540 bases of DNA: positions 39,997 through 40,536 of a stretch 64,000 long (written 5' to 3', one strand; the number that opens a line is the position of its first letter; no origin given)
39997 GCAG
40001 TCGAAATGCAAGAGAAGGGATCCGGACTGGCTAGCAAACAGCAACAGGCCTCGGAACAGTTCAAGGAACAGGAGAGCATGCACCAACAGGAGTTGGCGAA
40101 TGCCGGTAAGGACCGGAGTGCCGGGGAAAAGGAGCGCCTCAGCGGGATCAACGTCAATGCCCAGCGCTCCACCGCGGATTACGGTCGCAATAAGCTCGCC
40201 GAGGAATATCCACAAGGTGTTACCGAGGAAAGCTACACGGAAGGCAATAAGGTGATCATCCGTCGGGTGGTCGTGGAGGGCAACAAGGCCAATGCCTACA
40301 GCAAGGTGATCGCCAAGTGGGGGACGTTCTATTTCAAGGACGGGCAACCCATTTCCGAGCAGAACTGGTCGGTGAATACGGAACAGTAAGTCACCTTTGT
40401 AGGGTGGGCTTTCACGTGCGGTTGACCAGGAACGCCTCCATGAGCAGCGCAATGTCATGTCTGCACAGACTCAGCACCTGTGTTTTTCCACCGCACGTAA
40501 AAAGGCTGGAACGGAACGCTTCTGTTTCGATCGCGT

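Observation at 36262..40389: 1375-aa secreted 'KYP-DQLAAI' TPR-like repeat protein with carboxypeptidase-regulatory-like head and Gln-rich coiled-coil tail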

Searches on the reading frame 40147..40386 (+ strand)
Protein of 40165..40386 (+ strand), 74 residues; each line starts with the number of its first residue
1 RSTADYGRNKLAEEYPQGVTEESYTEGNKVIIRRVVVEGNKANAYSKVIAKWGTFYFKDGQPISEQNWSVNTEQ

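Call 12: find_homologous_proteins(query=window:40165-40386:+, max_evalue=0.001)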
Query seq(74 aa) (74 aa): 22 proteins with E <= 0.001 among 25 candidates.
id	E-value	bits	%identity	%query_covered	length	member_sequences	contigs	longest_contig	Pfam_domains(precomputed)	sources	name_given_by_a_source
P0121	3.2e-32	127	89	89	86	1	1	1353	-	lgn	-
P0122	7.0e-32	126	82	100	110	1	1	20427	-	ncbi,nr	ncbi:MAG: hypothetical protein JST66_15005, partial [Bacteroidetes bacterium]|nr:hypothetical protei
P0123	3.0e-31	124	79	99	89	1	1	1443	-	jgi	jgi:hypothetical protein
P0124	4.6e-30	120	76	100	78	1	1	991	-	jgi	jgi:hypothetical protein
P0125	1.6e-28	115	74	100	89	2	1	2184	-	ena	-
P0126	1.9e-28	115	74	100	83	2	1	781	-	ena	-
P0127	2.1e-28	115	78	97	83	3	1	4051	-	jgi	-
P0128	5.3e-28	114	75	99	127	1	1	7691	-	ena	-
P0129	4.9e-27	111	74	99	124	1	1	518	PF00106.32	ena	-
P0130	1.3e-26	109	73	99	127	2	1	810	-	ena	-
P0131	1.5e-26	109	71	99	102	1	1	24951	-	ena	-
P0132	1.9e-26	109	73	100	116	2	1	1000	-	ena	-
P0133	2.0e-26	109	73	99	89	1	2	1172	-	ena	-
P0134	3.6e-26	108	70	95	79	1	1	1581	-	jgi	jgi:hypothetical protein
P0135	3.7e-26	108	73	99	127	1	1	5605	-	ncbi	ncbi:MAG: hypothetical protein WEC15_04420, partial [Flavobacteriales bacterium]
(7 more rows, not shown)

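Call 16: search_solved_structures(query=A1, max_evalue=10)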
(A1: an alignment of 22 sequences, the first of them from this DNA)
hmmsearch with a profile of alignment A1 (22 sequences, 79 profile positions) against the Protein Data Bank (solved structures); distinct sequences matched with E-value up to 10: 4.
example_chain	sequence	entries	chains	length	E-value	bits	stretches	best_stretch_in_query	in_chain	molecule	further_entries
4b9c_A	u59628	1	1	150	0.091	15.7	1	42-74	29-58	TYPE 3A CELLULOSE-BINDING DOMAIN PROTEIN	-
7e2v_A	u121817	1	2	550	0.73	12.8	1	45-65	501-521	MaDA-3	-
6fwx_A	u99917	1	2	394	1.4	11.9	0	58-70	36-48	Titin,Titin,Titin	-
5b6k_A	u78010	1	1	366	7.4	9.6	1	24-77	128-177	Uncharacterized protein CgKR1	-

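Call 24: predict_structure(alignment_id=A1)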
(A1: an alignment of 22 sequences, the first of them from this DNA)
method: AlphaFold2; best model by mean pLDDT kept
length: 80 residues; sequences in the alignment: 22
mean_pLDDT: 84.7   pTM: 0.70
mean pLDDT of the five models: 84.7, 83.5, 83.2, 82.5, 82.1
residues with pLDDT >= 90: 49; 70-90: 16; 50-70: 9; < 50: 6
segments of 3 or more residues with pLDDT < 50: 4-7
pLDDT, mean of each block of 10 residues (from residue 1): 48 74 92 94 90 96 95 89
secondary structure, 60 per line:
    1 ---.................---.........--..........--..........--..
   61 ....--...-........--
elements in order: H4-20 E24-32 E35-44 E47-56 E59-64 E67-69 H71-78

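Call 25: search_protein_representatives(alignment_id=A1)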
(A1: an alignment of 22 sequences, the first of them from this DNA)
Query: 22 sequences, 79 profile positions. Proteins with E-value up to 0.001 (for the whole library): 1271; up to 1e-10: 598; up to 1e-30: 21. The best 150 are listed.
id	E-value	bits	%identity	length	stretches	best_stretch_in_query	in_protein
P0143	5.7e-37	141.4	-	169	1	3-78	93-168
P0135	1.3e-36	140.3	-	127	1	3-78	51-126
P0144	3.2e-36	139.0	-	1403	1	3-78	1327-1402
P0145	4.7e-36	138.4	-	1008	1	4-78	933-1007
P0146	1.2e-35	137.1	-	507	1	4-78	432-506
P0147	1.3e-35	137.0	-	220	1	3-78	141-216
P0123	1.9e-35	136.5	-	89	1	2-78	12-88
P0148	2.2e-35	136.2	-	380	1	2-78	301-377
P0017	2.9e-35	135.9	-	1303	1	3-78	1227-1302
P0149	4.0e-35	135.5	-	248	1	2-79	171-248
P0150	4.8e-35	135.2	-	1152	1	3-78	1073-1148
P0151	8.2e-35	134.4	-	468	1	3-78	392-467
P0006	8.2e-35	134.4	-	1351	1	2-78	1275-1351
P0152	4.6e-34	132.0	-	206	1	2-78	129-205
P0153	1.4e-33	130.5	-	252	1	6-78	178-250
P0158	2.0e-32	126.8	-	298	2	12-78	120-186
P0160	2.2e-30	120.3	-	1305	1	3-78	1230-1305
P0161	3.5e-29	116.4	-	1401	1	5-77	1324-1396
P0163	5.8e-29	115.7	-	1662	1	3-77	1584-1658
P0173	2.4e-26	107.3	-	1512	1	4-77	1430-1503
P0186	3.6e-25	103.5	-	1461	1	4-78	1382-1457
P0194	1.0e-24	102.1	-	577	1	8-78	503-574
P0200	4.0e-24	100.2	-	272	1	10-76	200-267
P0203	1.8e-23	98.1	-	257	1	6-78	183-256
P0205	3.1e-23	97.3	-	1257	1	6-77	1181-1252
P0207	3.8e-23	97.1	-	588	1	7-78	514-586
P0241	2.7e-21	91.1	-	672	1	10-78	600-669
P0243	3.3e-21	90.8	-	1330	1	10-79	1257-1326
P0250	5.6e-21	90.1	-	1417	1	8-79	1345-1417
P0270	8.0e-20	86.4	-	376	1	7-77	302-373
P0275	1.0e-19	86.0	-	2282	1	6-79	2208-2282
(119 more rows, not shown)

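Call 28: search_protein_families(library=pfam, proteins=[P0200, P0203, P0194, P0241, P0163, P0173, P0186, P0250, P0270, P0207], max_evalue=0.01)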
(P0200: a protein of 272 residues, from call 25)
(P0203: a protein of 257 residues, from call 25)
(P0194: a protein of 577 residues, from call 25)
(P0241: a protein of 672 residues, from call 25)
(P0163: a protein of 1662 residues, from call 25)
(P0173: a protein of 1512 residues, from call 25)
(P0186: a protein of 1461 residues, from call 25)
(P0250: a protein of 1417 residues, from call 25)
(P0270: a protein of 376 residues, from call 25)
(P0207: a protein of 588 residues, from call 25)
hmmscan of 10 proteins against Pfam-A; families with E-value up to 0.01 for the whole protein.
P0200 (272 aa): 1 family
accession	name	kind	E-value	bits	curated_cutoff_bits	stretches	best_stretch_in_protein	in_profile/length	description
PF00515.34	TPR_1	-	0.0028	17.8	27.8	1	48-78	4-34/34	Tetratricopeptide repeat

P0203 (257 aa): 1 family
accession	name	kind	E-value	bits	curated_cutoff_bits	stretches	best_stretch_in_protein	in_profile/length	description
PF13414.12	TPR_11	-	0.0068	16.5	26.8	0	62-86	4-28/42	TPR repeat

P0194 (577 aa): 5 families
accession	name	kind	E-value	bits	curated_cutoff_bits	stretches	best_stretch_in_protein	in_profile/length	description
PF13620.12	CarboxypepD_reg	-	2.4e-10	41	32.3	1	34-93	2-63/82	Carboxypeptidase regulatory-like domain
PF13715.12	CarbopepD_reg_2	-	8.8e-07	29.3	32.2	1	36-94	3-60/88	CarboxypepD_reg-like domain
PF09134.16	Invasin_D3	-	0.0024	18.8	33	0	40-75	31-68/98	Invasin, domain 3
PF17210.9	SdrD_B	-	0.0028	18.3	29.7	0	34-86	13-66/112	SdrD B-like domain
PF14054.11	DUF4249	-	0.0076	16.3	28.5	0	41-86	47-92/269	Domain of unknown function (DUF4249)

P0241 (672 aa): 7 families
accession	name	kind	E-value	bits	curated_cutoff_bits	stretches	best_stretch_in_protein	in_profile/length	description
PF13620.12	CarboxypepD_reg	-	9e-10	39.2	32.3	1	30-90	2-63/82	Carboxypeptidase regulatory-like domain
PF07719.23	TPR_2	-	3.8e-08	33.3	27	1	555-581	7-33/34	Tetratricopeptide repeat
PF13715.12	CarbopepD_reg_2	-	3.1e-05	24.4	32.2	1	31-90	2-59/88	CarboxypepD_reg-like domain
PF17936.7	Big_6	-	0.00012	22.6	27.6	1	37-75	18-56/83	Bacterial Ig domain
PF22902.2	NOMO1-like_9th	-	0.00026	21.1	27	1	40-87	12-61/75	BOS complex subunit NOMO1-like, beta sandwich domain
PF13181.12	TPR_8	-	0.0017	18.8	25.7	1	555-581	7-33/34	Tetratricopeptide repeat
PF20598.4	DUF6795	-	0.0094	16.7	27.4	0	30-72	1-46/103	Domain of unknown function (DUF6795)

P0163 (1662 aa): 7 families
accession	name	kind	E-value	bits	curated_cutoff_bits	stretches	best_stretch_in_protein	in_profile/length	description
PF07719.23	TPR_2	-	5e-17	61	27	0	410-434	9-33/34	Tetratricopeptide repeat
PF13414.12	TPR_11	-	3e-16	59.3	26.8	0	210-235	1-26/42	TPR repeat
PF00515.34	TPR_1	-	7.5e-12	45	27.8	0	413-434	12-33/34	Tetratricopeptide repeat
PF13620.12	CarboxypepD_reg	-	2e-05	25.2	32.3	1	36-95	3-62/82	Carboxypeptidase regulatory-like domain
PF13715.12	CarbopepD_reg_2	-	0.00042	20.7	32.2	1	36-103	2-66/88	CarboxypepD_reg-like domain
PF17210.9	SdrD_B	-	0.0025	18.4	29.7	0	46-91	22-69/112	SdrD B-like domain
PF09976.15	TPR_21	-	0.0044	17.2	25.5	1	651-748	80-183/193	Tetratricopeptide repeat-like domain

P0173 (1512 aa): 9 families
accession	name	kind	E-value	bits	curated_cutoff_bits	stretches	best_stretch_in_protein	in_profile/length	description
PF13414.12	TPR_11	-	1e-21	76.7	26.8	1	211-250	1-40/42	TPR repeat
PF07719.23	TPR_2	-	3.3e-10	39.7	27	0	211-237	8-34/34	Tetratricopeptide repeat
PF13620.12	CarboxypepD_reg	-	1.5e-07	32.1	32.3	1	41-103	2-64/82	Carboxypeptidase regulatory-like domain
PF00515.34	TPR_1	-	4.3e-07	29.9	27.8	0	217-237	14-34/34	Tetratricopeptide repeat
PF17210.9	SdrD_B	-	0.0009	19.9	29.7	1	37-96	9-67/112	SdrD B-like domain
PF13176.12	TPR_7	-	0.0011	19.3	27.9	0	698-723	6-31/36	Tetratricopeptide repeat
PF10516.15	SHNi-TPR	-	0.0022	17.9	21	0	571-595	8-32/38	SHNi-TPR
PF13428.12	TPR_14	-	0.0031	18.5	23.5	0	327-364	4-41/44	Tetratricopeptide repeat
PF13715.12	CarbopepD_reg_2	-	0.0031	17.9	32.2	1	41-108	1-65/88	CarboxypepD_reg-like domain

P0186 (1461 aa): 4 families
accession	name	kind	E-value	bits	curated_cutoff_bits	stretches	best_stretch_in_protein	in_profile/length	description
PF13181.12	TPR_8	-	3.6e-09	36.5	25.7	0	1151-1177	6-32/34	Tetratricopeptide repeat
PF00903.31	Glyoxalase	-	3.7e-08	34.2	20.6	0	1157-1182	7-32/121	Glyoxalase/Bleomycin resistance protein/Dioxygenase superfamily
PF13620.12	CarboxypepD_reg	-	1.1e-05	26.1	32.3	1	23-81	2-62/82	Carboxypeptidase regulatory-like domain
PF22677.2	Ble-like_N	-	0.0012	18.9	24.5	0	1161-1182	11-31/41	Bleomycin resistance protein-like N-terminal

P0250 (1417 aa): 9 families
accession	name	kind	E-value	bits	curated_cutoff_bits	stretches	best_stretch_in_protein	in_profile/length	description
PF13181.12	TPR_8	-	3.3e-15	55.3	25.7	1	258-289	2-33/34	Tetratricopeptide repeat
PF07719.23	TPR_2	-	5.1e-12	45.4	27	0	260-289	4-33/34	Tetratricopeptide repeat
PF21391.3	tyr_de_CO2_C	-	3.4e-07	30.7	27.2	0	721-805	49-133/141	Tyrosine decarboxylase, C-terminal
PF13620.12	CarboxypepD_reg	-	4.4e-07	30.6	32.3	1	44-102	2-62/82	Carboxypeptidase regulatory-like domain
PF00903.31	Glyoxalase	-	6.8e-07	30.1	20.6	0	452-478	7-36/121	Glyoxalase/Bleomycin resistance protein/Dioxygenase superfamily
PF25575.1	TPR_BSK1_C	-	0.00035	20.9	42.2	0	655-741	19-101/118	Serine/threonine-protein kinase BSK1-like, TPR repeats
PF23193.1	NOMO_3rd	-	0.0011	19.5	27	1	10-92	6-82/120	NOMO third transthyretin-like domain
PF17802.7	SpaA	-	0.0014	19.2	23.1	1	49-93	10-57/91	Prealbumin-like fold domain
PF13432.12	TPR_16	-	0.0077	17.1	32.7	1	246-289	21-63/65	Tetratricopeptide repeat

P0270 (376 aa): 1 family
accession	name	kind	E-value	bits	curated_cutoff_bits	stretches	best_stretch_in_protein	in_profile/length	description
PF13414.12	TPR_11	-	9.5e-06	25.6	26.8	1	54-80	2-28/42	TPR repeat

P0207 (588 aa): 9 families
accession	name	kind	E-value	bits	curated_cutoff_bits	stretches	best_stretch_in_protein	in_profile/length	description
PF07719.23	TPR_2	-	2.1e-12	46.6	27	1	312-341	4-33/34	Tetratricopeptide repeat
PF13428.12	TPR_14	-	1.5e-07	31.8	23.5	0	378-414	2-38/44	Tetratricopeptide repeat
PF13414.12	TPR_11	-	4.2e-07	30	26.8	0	259-282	1-24/42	TPR repeat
PF13181.12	TPR_8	-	3.2e-06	27.3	25.7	1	312-340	4-32/34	Tetratricopeptide repeat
PF00515.34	TPR_1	-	4.4e-06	26.7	27.8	0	312-340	4-32/34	Tetratricopeptide repeat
PF13620.12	CarboxypepD_reg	-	0.0023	18.6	32.3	1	52-107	8-64/82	Carboxypeptidase regulatory-like domain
PF13424.12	TPR_12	-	0.0066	17.1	30.1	0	312-339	48-75/77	Tetratricopeptide repeat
PF13176.12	TPR_7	-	0.0068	16.9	27.9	0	209-234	9-34/36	Tetratricopeptide repeat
PF19643.4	DUF6146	-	0.0069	16.7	27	0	483-543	14-72/133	Family of unknown function (DUF6146)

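Call 31: find_related_loci(query=A1, collection=genome_contigs, flank=10000)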
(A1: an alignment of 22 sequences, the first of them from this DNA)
Query A1 (80 aa) in genome_contigs; peptide patterns used: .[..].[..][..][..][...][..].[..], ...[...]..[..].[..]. (x = any residue, [..] = any of these).
358 stretches matched a pattern; 280 encode a relative of the query (tblastn E <= 1e-3); the best 80 are kept; 80 distinct loci.
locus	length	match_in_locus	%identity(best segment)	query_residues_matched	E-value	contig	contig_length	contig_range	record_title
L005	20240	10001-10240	93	1-80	8e-49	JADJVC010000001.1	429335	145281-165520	MAG: Flavobacteriales bacterium isolate Hirt_18-Q3-R61-65_MAXAC.366 tig00001170-10-4293130, whole genome shotgun sequenc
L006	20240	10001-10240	81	1-80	4e-41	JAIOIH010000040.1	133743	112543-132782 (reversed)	MAG: Flavobacteriales bacterium isolate MAG_25 contig_118806, whole genome shotgun sequence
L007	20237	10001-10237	84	1-79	5e-41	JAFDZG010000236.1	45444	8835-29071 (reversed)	MAG: Bacteroidetes bacterium isolate SZAS-77 CK_MAG-49__236__length-45444, whole genome shotgun sequence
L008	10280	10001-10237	78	1-79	5e-40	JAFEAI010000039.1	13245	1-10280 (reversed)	MAG: Bacteroidetes bacterium isolate SZAS LIN-79 LIN-664__39__length-13245, whole genome shotgun sequence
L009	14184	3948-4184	82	1-79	2e-40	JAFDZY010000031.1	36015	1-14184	MAG: Bacteroidetes bacterium isolate SZAS AMP-78 CK_MAG-79__31__length-36015, whole genome shotgun sequence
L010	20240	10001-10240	80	1-80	4e-40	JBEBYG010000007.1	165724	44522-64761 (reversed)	MAG: Cryomorpha ignava isolate T2.bin.84 NODE_183_length_165724_cov_18.970520, whole genome shotgun sequence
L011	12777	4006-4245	80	1-80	1e-39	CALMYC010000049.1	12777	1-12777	MAG TPA_asm: uncultured Flavobacteriales bacterium isolate SRR2107173_bin.31_CONCOCT_v1.1_MAG genome assembly, contig: E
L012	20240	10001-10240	78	1-80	6e-39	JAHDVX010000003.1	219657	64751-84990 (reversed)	MAG: Flavobacteriales bacterium isolate BAC5 NODE_169_length_219657_cov_9.508420, whole genome shotgun sequence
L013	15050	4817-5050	81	3-80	6e-39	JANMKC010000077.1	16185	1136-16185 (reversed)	MAG: Flavobacteriales bacterium isolate OTE_64_metabat_257 OTE_64_k141_744854, whole genome shotgun sequence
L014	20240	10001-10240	79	1-80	7e-39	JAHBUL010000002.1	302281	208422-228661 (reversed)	MAG: Flavobacteriales bacterium isolate ACE_BAC32 BAC32_2, whole genome shotgun sequence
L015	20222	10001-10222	84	6-79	1e-38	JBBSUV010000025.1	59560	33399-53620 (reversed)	MAG: Flavobacteriales bacterium isolate SVL2_sbin.57 SVL2_sbin.57_k141_831034_L_59560_cov_23.2908, whole genome shotgun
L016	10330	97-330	81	3-80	2e-38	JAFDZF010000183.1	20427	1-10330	MAG: Bacteroidetes bacterium isolate SZAS-76 CK_MAG-21__183__length-20427, whole genome shotgun sequence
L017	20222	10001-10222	82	6-79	5e-38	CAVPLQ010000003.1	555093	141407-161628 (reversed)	MAG: uncultured Flavobacteriales bacterium isolate MFD09964.bin.1.3 genome assembly, contig: contig_25047, whole genome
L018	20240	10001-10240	75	1-80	8e-38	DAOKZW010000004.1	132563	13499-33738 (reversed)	MAG TPA_asm: Flavobacteriales bacterium isolate AMR_MDS_0060 NODE_77_length_132563_cov_11.760814, whole genome shotgun s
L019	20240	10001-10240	76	1-80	2e-37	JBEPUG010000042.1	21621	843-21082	MAG: Flavobacteriales bacterium isolate 22E.concoct.115 NODE_2005_length_21621_cov_6.274784, whole genome shotgun sequen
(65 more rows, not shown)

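Call 32: list_cluster_members(proteins=[P0173, P0186, P0194, P0200, P0250, P0275, P0163, P0161, P0205, P0243])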
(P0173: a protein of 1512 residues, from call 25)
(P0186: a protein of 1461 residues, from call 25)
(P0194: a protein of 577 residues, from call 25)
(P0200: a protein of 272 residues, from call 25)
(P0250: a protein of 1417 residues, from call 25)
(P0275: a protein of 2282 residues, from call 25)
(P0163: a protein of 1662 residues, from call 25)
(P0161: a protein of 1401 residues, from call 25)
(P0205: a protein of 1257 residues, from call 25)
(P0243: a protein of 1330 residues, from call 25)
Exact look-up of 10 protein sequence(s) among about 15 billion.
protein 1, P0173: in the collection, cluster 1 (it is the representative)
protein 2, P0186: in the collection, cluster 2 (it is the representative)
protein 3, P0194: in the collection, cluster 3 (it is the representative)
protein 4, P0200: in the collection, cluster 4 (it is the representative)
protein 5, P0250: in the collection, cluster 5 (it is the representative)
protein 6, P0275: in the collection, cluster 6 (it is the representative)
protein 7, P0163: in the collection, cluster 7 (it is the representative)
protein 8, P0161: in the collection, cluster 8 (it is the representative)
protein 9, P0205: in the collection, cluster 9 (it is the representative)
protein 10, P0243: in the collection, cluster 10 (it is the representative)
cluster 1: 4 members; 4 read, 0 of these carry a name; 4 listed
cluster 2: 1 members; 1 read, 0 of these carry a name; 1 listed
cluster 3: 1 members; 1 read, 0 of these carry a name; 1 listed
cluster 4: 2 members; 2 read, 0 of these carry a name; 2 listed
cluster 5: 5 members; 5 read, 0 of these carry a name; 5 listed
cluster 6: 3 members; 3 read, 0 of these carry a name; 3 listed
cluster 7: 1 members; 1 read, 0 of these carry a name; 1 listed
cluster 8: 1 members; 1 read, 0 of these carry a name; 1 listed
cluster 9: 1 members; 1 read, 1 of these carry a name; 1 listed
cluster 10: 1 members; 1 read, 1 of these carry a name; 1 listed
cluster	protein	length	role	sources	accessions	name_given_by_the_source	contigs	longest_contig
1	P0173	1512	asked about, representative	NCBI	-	-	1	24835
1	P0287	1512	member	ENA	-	-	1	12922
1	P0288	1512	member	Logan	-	-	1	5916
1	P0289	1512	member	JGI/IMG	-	-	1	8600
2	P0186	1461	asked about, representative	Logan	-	-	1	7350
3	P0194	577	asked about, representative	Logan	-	-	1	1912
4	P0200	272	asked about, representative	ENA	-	-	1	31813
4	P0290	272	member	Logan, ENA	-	-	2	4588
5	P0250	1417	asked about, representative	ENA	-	-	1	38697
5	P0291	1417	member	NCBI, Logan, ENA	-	-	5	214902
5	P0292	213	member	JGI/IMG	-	-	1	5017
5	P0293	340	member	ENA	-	-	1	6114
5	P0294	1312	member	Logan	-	-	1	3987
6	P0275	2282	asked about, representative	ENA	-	-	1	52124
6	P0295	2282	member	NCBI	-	-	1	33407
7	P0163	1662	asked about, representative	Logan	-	-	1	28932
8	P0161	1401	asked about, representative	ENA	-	-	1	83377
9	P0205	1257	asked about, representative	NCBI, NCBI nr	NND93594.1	MAG: hypothetical protein HKN45_01945 [Flavobacteriales bacterium] | hypothetical protein [Flavobacteriales bacterium]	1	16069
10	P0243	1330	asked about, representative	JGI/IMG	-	tetratricopeptide (TPR) repeat protein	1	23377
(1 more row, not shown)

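Call 54: find_homologous_proteins(query=A3, max_evalue=0.001)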
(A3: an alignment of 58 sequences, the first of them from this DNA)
Query A3 (58 sequences) (80 aa, profile of the alignment): 70 proteins with E <= 0.001 among 499 candidates.
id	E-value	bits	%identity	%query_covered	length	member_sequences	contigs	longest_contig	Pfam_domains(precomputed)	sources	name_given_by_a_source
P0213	1.7e-29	119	52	78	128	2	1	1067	-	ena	-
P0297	3.5e-29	118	70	91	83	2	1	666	-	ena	-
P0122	5.4e-29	117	81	98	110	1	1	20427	-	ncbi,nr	ncbi:MAG: hypothetical protein JST66_15005, partial [Bacteroidetes bacterium]|nr:hypothetical protei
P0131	7.1e-29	117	67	99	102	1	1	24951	-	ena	-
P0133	8.6e-29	117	70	99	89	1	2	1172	-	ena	-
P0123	2.0e-28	116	76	99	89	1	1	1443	-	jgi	jgi:hypothetical protein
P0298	2.8e-28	115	77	93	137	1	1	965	-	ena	-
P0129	3.4e-28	115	71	96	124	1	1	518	PF00106.32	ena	-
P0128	4.9e-28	114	75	91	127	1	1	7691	-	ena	-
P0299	5.6e-28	114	74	96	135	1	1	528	-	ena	-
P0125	5.9e-28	114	72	98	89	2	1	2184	-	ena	-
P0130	6.5e-28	114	68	99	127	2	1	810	-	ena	-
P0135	7.0e-28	114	70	96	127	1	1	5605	-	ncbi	ncbi:MAG: hypothetical protein WEC15_04420, partial [Flavobacteriales bacterium]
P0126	8.3e-28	114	73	98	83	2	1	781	-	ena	-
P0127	1.0e-27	113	76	94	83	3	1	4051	-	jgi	-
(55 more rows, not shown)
